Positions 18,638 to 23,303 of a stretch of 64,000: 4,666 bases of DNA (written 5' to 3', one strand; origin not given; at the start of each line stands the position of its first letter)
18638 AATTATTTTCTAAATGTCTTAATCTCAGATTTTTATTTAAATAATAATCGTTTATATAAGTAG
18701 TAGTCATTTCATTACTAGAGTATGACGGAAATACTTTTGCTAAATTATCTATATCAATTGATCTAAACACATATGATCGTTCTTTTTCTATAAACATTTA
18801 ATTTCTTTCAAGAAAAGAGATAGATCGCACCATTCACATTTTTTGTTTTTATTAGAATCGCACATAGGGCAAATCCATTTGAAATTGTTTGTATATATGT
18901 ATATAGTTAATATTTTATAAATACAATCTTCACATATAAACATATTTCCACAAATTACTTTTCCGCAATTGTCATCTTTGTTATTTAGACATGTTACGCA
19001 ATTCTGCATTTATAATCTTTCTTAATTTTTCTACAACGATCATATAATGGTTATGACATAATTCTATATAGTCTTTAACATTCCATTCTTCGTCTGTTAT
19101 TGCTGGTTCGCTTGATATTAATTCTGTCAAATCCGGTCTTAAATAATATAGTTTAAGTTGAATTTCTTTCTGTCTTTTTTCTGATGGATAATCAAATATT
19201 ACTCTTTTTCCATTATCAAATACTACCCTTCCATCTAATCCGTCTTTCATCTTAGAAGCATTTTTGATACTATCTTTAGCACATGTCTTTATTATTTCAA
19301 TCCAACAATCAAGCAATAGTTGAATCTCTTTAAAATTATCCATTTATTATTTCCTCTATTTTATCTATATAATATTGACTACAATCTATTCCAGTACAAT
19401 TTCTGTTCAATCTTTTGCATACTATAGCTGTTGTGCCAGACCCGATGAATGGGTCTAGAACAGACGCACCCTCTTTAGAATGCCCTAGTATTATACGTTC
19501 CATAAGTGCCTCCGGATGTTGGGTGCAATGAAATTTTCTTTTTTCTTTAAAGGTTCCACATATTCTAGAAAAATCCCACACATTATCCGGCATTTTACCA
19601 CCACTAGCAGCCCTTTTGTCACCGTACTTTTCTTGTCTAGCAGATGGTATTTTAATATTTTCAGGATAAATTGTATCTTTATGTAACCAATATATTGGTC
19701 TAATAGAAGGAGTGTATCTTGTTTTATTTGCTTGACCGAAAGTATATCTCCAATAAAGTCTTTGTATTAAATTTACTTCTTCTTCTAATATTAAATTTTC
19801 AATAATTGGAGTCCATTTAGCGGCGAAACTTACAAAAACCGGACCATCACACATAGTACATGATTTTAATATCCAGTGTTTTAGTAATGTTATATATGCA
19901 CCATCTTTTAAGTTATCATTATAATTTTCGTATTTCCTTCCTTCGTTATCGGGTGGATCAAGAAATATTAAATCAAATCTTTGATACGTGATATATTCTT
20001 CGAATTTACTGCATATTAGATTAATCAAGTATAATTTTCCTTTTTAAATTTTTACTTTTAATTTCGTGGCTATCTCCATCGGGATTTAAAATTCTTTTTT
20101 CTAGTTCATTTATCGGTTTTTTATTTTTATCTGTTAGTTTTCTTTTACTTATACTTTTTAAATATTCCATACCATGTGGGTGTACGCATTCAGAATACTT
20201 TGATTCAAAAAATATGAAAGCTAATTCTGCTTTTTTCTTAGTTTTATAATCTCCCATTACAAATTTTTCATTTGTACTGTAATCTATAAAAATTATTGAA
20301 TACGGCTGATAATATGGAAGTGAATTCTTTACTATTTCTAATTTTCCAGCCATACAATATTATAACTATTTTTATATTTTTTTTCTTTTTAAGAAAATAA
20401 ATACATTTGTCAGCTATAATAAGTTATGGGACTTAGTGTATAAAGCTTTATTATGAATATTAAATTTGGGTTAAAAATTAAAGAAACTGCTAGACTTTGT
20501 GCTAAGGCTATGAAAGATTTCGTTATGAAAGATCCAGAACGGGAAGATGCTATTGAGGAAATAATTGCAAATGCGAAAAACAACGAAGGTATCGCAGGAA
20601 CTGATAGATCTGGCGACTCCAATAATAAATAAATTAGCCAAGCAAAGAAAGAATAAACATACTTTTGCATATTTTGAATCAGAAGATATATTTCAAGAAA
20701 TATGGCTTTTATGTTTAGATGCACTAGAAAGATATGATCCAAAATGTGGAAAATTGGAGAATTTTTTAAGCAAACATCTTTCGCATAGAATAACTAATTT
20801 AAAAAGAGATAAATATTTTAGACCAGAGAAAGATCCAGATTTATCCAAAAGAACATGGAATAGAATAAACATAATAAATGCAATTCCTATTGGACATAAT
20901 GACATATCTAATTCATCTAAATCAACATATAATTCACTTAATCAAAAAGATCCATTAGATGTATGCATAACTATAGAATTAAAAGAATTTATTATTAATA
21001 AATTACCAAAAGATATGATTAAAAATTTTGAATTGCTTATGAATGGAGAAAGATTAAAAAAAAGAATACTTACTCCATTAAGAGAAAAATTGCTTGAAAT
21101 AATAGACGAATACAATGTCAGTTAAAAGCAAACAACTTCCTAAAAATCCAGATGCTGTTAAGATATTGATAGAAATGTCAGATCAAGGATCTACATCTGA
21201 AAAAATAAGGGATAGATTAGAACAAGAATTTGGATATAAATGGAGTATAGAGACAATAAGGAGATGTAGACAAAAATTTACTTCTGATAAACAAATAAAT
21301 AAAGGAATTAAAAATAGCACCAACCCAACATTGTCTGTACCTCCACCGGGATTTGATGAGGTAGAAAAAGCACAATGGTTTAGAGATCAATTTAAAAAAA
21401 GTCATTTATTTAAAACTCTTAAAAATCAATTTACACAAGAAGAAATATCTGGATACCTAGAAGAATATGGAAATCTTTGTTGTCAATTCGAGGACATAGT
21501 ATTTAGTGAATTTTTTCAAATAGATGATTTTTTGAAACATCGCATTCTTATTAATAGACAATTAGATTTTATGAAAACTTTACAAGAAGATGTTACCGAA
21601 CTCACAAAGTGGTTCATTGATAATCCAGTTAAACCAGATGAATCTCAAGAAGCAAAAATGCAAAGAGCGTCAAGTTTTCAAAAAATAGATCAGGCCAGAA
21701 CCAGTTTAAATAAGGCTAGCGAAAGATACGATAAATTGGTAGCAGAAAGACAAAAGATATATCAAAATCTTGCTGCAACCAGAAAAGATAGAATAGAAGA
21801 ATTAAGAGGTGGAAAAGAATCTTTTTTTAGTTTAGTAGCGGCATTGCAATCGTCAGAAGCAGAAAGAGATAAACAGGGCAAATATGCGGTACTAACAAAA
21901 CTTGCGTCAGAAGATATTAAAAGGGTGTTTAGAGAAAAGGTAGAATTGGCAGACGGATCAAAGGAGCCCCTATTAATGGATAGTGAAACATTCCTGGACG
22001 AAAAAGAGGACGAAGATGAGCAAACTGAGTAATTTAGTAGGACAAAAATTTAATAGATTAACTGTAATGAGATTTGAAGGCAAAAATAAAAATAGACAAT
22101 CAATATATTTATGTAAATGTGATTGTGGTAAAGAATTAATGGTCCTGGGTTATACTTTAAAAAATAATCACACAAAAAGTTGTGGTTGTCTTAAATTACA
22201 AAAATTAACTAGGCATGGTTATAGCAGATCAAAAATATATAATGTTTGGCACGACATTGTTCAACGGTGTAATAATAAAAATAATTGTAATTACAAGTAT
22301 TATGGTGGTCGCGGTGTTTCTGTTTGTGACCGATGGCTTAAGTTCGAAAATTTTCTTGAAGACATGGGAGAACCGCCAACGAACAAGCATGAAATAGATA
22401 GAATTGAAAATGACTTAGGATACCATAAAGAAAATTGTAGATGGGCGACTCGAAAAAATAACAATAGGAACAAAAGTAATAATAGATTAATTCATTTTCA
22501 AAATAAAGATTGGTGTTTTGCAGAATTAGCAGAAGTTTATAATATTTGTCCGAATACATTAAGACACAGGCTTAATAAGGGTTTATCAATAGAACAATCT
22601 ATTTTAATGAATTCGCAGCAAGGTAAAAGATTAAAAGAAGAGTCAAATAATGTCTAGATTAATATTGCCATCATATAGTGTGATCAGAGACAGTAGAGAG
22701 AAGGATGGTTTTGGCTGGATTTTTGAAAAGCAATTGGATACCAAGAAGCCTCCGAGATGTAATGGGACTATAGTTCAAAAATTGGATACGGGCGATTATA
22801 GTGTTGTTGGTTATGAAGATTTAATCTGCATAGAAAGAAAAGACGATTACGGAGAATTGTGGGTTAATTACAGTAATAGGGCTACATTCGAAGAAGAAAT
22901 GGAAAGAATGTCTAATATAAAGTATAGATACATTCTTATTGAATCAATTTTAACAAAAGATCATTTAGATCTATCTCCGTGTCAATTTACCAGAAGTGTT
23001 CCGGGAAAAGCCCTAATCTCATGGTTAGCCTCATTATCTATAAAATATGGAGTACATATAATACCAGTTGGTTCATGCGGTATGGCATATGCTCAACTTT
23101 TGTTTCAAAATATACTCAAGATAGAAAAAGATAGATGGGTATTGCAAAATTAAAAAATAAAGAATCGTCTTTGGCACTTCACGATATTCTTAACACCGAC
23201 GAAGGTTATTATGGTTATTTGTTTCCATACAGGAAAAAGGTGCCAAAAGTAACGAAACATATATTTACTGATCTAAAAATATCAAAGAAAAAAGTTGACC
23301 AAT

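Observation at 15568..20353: Minus-strand accessory cassette combining macro domain, MazG, ClpP-like protease, NadR-like P-loop kinase, Cys-rich protein and DNA methyltransferase: a candidate counter-defence / nucleotide-signal-handling island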

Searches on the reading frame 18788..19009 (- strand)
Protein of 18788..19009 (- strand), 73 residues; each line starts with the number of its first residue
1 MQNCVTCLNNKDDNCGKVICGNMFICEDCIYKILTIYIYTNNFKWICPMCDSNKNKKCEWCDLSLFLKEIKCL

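Call 4: search_protein_families(library=pfam, proteins=[window:18788-19009:-], max_evalue=0.1)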
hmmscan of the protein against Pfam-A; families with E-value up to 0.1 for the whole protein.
window:18788-19009:- (73 aa): 1 family
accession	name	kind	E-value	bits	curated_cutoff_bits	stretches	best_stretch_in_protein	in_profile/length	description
PF13920.12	zf-C3HC4_3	-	0.002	18.3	27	1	2-54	3-46/49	Zinc finger, C3HC4 type (RING finger)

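Call 5: search_protein_families(library=phrogs, proteins=[window:18788-19009:-], max_evalue=0.01)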
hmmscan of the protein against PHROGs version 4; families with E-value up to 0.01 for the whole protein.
window:18788-19009:- (73 aa): 0 families

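Call 25: search_protein_families(library=ncbifam, proteins=[window:18788-19009:-], max_evalue=0.01)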
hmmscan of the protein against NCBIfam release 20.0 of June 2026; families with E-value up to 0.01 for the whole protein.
window:18788-19009:- (73 aa): 0 families

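Call 26: search_protein_families(library=padloc, proteins=[window:18788-19009:-], max_evalue=0.01)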
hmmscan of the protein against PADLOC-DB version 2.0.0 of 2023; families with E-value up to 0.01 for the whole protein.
window:18788-19009:- (73 aa): 0 families

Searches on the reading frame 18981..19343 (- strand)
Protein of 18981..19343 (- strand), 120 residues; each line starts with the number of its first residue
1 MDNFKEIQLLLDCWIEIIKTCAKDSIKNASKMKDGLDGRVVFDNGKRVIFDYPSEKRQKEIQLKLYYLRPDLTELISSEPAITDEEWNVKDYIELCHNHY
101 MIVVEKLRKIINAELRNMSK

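Call 4: search_protein_families(library=pfam, proteins=[window:18981-19343:-], max_evalue=0.1)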
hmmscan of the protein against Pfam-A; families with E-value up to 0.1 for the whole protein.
window:18981-19343:- (120 aa): 0 families

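Call 5: search_protein_families(library=phrogs, proteins=[window:18981-19343:-], max_evalue=0.01)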
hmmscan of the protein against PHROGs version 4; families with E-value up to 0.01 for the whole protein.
window:18981-19343:- (120 aa): 0 families

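Call 25: search_protein_families(library=ncbifam, proteins=[window:18981-19343:-], max_evalue=0.01)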
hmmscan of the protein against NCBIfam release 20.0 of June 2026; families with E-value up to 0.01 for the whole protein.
window:18981-19343:- (120 aa): 0 families

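Call 26: search_protein_families(library=padloc, proteins=[window:18981-19343:-], max_evalue=0.01)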
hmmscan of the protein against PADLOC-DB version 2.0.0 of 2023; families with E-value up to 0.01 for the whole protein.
window:18981-19343:- (120 aa): 0 families

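Call 54: search_solved_structures(query=A2, max_evalue=5)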
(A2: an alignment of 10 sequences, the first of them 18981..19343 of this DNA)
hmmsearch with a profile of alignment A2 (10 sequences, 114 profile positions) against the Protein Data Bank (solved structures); distinct sequences matched with E-value up to 5: 4.
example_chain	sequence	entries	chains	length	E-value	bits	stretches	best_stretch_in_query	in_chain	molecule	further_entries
3tul_A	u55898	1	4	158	0.33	14.2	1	21-69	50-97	Cell invasion protein sipB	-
9dsm_A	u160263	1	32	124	0.35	14.1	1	14-99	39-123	Sjogren's Syndrome Nuclear Autoantigen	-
8pcw_A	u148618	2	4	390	1.1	12.5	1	43-84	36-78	CRISPR system endoribonuclease Csm6'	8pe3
8q84_K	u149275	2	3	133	1.2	12.4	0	1-25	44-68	DASH complex subunit DAD2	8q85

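Call 55: find_homologous_proteins(query=A2, max_evalue=0.001)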
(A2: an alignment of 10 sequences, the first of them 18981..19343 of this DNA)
Query A2 (10 sequences) (120 aa, profile of the alignment): 70 proteins with E <= 0.001 among 1336 candidates.
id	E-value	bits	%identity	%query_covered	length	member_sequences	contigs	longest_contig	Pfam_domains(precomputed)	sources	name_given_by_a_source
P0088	1.8e-45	171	42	92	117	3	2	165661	-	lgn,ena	-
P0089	1.3e-43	165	41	92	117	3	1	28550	-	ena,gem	-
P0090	8.5e-43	163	39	92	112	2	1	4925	-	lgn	-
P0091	2.2e-42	161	38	92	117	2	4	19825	-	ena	-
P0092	4.4e-42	161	100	100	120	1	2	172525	-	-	-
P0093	5.5e-42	160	82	99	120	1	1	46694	-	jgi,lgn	jgi:hypothetical protein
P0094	7.4e-42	160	29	93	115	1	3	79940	-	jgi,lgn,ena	-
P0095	2.2e-41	158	41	93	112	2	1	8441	-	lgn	-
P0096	3.8e-41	157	39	88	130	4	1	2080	-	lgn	-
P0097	9.3e-41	156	38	86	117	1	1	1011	-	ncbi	-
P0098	1.4e-40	156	44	85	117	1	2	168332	-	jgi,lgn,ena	jgi:hypothetical protein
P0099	1.9e-40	155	36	88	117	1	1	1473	-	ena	-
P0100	3.4e-40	154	27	91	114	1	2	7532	-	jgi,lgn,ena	-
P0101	4.5e-40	154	36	88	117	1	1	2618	-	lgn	-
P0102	4.6e-40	154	37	92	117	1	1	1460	-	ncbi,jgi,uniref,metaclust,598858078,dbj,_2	ncbi:unnamed protein product [marine sediment metagenome]|uniref:Uncharacterized protein n=1 Tax=mar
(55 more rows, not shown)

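Call 62: predict_structure(alignment_id=A4)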
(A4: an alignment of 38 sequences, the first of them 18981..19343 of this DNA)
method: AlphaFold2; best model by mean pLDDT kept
length: 120 residues; sequences in the alignment: 38
mean_pLDDT: 88.6   pTM: 0.81
mean pLDDT of the five models: 88.6, 88.3, 87.9, 86.2, 85.3
residues with pLDDT >= 90: 72; 70-90: 35; 50-70: 13; < 50: 0
segments of 3 or more residues with pLDDT < 50: none
pLDDT, mean of each block of 10 residues (from residue 1): 89 96 90 87 68 85 96 95 78 93 98 89
secondary structure, 60 per line:
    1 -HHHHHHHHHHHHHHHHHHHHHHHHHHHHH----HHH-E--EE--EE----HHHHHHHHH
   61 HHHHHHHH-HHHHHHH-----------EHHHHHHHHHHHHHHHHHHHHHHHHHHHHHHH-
elements in order: H2-30 H52-68 H70-76 H89-119

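Call 65: fold_search(model_id=the predicted structure, library=pdb)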
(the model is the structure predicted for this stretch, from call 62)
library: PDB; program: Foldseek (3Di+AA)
matches with E <= 10: 132; with E <= 0.001: 0
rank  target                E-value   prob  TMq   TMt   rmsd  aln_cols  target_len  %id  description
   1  7sb2_A                2.1e-01  0.63  0.44  0.23   7.1       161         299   11  Structure of the periplasmic domain of GldM from Capnocytophaga canimorsus (released 2022-03-23)
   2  4l8i_B                3.2e-01  0.30  0.30  0.32  16.7       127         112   17  Crystal structure of RSV epitope scaffold FFL_005 (released 2014-02-12)
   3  2wwv_MODEL_1_A        5.5e-01  0.20  0.28  0.31  19.0       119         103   12  NMR structure of the IIAchitobiose-IIBchitobiose complex of the N,N'- diacetylchitoboise brance of the E. coli (released 2009-12-08)
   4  7saz_A                9.3e-01  0.44  0.53  0.33   6.4       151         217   11  Structure of GldLM, the proton-powered motor that drives Type IX protein secretion and gliding motility in Capnocytoph (released 2022-03-23)
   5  9cru_K                9.3e-01  0.16  0.33  0.19  18.2       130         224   15  Y20S (Sec18-Sec17-Sec9-Sso1-Snc1) EDTA - Class 1 (released 2025-08-27)
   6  1ez3_B                1.1e+00  0.23  0.36  0.35  18.2       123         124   10  CRYSTAL STRUCTURE OF THE NEURONAL T-SNARE SYNTAXIN-1A (released 2000-06-07)
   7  7q83_B                1.1e+00  0.20  0.35  0.29  18.5       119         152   14  Crystal structure of S. cerevisiae Sso2 in complex with the pleckstrin homology domain of Sec3 (released 2022-08-31)
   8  5yny_B                1.2e+00  0.13  0.28  0.29  15.3       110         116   16  Structure of house dust mite allergen Der F 21 in PEG2KMME (released 2019-03-13)
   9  5yny_C                1.2e+00  0.10  0.25  0.27  15.2       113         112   16  Structure of house dust mite allergen Der F 21 in PEG2KMME (released 2019-03-13)
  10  5ynx_A                1.3e+00  0.13  0.29  0.29  15.3       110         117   16  Structure of house dust mite allergen Der f 21 in PEG400 (released 2019-03-13)
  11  1yjg_A                1.4e+00  0.23  0.43  0.36   8.8       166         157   10  Variable Small Protein 1 of Borrelia turicatae (VspA or Vsp1) (released 2006-01-24)
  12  5lg4_A                1.5e+00  0.15  0.35  0.24  16.1       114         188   15  Crystal structure of the Sec3/Sso2 complex at 2.9 angstrom resolution (released 2017-02-08)
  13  5yny_A                1.5e+00  0.11  0.27  0.28  15.2       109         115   16  Structure of house dust mite allergen Der F 21 in PEG2KMME (released 2019-03-13)
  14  9had_A                1.5e+00  0.09  0.24  0.25  15.0       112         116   13  Der f 21 dust mite allergen with computationally designed DerF21_b10 binder (released 2024-12-18)
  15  6xxv_F                1.7e+00  0.13  0.30  0.35  14.1       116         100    9  Crystal Structure of a computationally designed Immunogen S2_1.2 in complex with its elicited antibody C57 (released 2020-04-22)
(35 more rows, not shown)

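Call 66: fold_search(model_id=the predicted structure, library=viral)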
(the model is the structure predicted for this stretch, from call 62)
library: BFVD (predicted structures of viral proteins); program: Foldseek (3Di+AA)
matches with E <= 10: 211; with E <= 0.001: 0
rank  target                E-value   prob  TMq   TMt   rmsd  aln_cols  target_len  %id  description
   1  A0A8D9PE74            8.1e-01  0.23  0.37  0.39   6.2       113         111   12  Uncharacterized protein [Bacteriophage sp.]
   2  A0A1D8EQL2            8.1e-01  0.20  0.29  0.26   7.7       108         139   12  Uncharacterized protein [Escherichia phage ESCO5]
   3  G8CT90                8.1e-01  0.09  0.22  0.22  16.8       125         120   10  (no name in the UniProt tables at hand)
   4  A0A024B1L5            1.1e+00  0.07  0.23  0.21  16.4       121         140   13  Uncharacterized protein [Bacillus phage Hakuna]
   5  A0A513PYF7            1.3e+00  0.12  0.34  0.25  25.1       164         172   10  Tegument protein (Fragment) [Suid betaherpesvirus 2]
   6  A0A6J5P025            1.3e+00  0.10  0.29  0.25  16.1       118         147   14  Uncharacterized protein [uncultured Caudovirales phage]
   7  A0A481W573            1.4e+00  0.08  0.23  0.09   9.8       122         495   12  Virion structural protein [Pseudomonas phage Psa21]
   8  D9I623                1.4e+00  0.07  0.26  0.22  15.2       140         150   14  Uncharacterized protein [Acinetobacter phage 133]
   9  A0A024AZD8            1.5e+00  0.07  0.23  0.20  16.3       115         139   17  Uncharacterized protein [Bacillus phage CAM003]
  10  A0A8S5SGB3            1.6e+00  0.12  0.32  0.36  15.1       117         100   17  Uncharacterized protein [Siphoviridae sp. ctzyE57]
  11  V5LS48                1.6e+00  0.11  0.27  0.31  17.2       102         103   19  (no name in the UniProt tables at hand)
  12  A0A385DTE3            1.6e+00  0.05  0.22  0.19  19.9       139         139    9  Transmembrane protein [Bacteroides phage crAss001]
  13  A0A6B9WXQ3            1.9e+00  0.08  0.25  0.33   7.3       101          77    9  Uncharacterized protein [Escherichia phage nieznany]
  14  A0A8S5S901            1.9e+00  0.08  0.27  0.21  18.2       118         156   15  Uncharacterized protein [Phage sp. ctGns7]
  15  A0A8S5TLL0            2.0e+00  0.05  0.17  0.05  12.7        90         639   14  Uncharacterized protein [Podoviridae sp. ctz6O13]
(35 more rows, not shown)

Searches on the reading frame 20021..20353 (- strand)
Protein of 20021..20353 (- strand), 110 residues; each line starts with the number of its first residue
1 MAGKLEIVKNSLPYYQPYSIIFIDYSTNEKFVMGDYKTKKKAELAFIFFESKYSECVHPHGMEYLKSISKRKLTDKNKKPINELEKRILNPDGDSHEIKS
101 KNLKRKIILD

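Call 4: search_protein_families(library=pfam, proteins=[window:20021-20353:-], max_evalue=0.1)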
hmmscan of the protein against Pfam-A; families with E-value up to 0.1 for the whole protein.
window:20021-20353:- (110 aa): 1 family
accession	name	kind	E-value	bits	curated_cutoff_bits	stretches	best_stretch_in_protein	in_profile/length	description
PF15334.11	AIB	-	0.036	13.8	27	1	38-107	140-209/324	Aurora kinase A and ninein interacting protein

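Call 5: search_protein_families(library=phrogs, proteins=[window:20021-20353:-], max_evalue=0.01)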
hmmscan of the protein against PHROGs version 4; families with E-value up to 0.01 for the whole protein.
window:20021-20353:- (110 aa): 0 families

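Call 25: search_protein_families(library=ncbifam, proteins=[window:20021-20353:-], max_evalue=0.01)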
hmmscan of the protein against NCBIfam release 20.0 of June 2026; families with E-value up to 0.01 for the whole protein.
window:20021-20353:- (110 aa): 0 families

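Call 26: search_protein_families(library=padloc, proteins=[window:20021-20353:-], max_evalue=0.01)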
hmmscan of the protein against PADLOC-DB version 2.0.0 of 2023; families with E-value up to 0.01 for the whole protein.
window:20021-20353:- (110 aa): 0 families

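Call 76: search_solved_structures(query=A7, max_evalue=5)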
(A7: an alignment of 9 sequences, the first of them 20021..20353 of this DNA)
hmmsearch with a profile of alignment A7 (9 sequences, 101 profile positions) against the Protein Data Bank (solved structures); distinct sequences matched with E-value up to 5: 8.
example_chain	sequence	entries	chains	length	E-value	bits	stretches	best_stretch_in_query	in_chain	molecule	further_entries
8qyj_K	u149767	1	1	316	0.79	13.6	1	5-63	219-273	Proteasome subunit beta type-7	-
8qym_K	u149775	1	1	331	0.88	13.4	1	5-63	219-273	Proteasome subunit beta type-7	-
8qyl_K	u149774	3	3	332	0.89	13.4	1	5-63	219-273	Proteasome subunit beta type-7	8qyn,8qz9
5a0q_I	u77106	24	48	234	0.91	13.4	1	5-59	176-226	PROTEASOME SUBUNIT BETA TYPE-7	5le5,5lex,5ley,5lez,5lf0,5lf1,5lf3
1iru_I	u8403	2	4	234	0.91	13.4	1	5-59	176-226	20S proteasome | Proteasome subunit beta type-7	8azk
6htb_H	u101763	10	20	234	0.92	13.3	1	5-59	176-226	Proteasome subunit beta type-7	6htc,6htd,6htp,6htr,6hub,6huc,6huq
22mm_O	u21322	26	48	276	1.4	12.8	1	5-59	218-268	Proteasome subunit beta type-7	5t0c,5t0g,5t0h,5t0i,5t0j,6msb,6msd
5gjq_b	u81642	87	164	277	1.4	12.8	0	5-59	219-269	Proteasome subunit beta type-7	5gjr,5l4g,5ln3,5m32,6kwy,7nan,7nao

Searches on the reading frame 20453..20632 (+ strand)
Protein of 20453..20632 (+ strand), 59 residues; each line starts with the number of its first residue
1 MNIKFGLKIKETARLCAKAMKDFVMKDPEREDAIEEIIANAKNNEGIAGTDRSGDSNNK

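Call 93: search_protein_families(library=pfam, proteins=[window:20453-20632:+], max_evalue=0.01)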
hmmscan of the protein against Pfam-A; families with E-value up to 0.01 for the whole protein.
window:20453-20632:+ (59 aa): 1 family
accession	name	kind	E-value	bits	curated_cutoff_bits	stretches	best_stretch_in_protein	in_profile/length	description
PF10752.14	DUF2533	-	0.00028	21.7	25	1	9-47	7-45/83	Protein of unknown function (DUF2533)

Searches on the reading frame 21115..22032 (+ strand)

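Call 7: search_protein_families(library=phrogs, proteins=[window:21115-22032:+], max_evalue=0.001)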
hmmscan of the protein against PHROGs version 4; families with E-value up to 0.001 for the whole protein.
window:21115-22032:+ (305 aa): 0 families

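Call 23: search_protein_families(library=pfam, proteins=[window:21115-22032:+], max_evalue=0.05)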
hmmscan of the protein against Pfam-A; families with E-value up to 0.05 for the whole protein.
window:21115-22032:+ (305 aa): 2 families
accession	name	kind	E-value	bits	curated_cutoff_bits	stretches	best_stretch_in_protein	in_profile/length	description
PF13565.12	HTH_32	-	0.022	15.7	33.7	0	12-50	31-71/73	Homeodomain-like domain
PF04803.17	Cor1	-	0.049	14.4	32.1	1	180-250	43-113/132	Cor1/Xlr/Xmr conserved region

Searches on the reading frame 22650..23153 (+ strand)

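Call 7: search_protein_families(library=phrogs, proteins=[window:22650-23153:+], max_evalue=0.001)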
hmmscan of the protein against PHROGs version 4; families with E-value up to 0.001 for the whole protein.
window:22650-23153:+ (167 aa): 1 family
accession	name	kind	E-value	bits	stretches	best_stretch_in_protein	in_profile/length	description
phrog_3490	-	DNA, RNA and nucleotide metabolism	6e-14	53.4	1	5-141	5-150/175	ERCC4-type nuclease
